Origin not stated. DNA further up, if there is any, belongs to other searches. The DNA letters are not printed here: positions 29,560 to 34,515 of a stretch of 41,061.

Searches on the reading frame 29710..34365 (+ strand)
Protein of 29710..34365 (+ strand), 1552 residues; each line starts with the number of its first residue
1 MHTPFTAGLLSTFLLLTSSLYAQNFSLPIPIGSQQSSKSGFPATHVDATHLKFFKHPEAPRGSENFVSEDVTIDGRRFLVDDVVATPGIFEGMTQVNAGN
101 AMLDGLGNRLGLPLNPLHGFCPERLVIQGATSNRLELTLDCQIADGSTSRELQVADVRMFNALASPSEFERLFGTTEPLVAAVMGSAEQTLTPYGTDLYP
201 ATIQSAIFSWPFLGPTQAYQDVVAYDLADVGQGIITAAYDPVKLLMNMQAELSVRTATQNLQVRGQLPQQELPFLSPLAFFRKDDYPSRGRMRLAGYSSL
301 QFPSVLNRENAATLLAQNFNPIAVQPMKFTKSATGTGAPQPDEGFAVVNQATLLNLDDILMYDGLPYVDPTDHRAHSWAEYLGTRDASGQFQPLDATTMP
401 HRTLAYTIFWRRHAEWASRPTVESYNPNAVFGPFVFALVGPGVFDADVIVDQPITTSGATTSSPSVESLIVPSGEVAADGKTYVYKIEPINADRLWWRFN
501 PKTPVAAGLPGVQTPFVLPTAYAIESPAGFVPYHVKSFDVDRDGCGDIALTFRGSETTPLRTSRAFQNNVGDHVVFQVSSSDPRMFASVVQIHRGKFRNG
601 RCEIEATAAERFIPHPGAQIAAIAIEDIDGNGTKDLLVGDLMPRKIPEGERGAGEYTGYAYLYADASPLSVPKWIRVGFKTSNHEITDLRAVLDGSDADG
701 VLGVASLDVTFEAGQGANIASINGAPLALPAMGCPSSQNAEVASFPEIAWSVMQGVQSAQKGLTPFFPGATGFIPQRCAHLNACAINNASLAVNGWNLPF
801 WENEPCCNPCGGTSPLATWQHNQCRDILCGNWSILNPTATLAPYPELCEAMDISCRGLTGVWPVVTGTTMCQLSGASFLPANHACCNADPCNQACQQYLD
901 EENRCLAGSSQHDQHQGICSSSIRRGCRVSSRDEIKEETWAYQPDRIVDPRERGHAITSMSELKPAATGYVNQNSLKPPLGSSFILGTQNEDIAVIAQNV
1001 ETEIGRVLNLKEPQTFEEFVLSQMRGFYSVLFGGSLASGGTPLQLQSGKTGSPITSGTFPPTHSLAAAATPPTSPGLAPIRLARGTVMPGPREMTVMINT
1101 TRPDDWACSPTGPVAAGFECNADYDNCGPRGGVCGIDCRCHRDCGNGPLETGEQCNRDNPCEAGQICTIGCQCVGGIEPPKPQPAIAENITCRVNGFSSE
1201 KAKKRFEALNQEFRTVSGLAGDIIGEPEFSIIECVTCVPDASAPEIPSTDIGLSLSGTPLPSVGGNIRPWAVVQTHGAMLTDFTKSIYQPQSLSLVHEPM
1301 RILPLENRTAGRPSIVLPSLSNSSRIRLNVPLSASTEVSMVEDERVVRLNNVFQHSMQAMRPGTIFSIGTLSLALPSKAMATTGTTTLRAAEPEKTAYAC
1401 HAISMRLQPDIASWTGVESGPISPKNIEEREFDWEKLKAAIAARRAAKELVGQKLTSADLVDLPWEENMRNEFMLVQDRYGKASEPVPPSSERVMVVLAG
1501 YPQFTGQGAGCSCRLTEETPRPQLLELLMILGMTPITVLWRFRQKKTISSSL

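Call 39: search_protein_families(library=pfam, proteins=[window:29710-34365:+], max_evalue=0.001)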
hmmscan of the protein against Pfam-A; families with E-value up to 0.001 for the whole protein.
window:29710-34365:+ (1552 aa): 1 family
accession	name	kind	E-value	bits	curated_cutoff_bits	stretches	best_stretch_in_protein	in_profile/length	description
PF13517.12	FG-GAP_3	-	0.00087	20.3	26.9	0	609-638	32-61/61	FG-GAP-like repeat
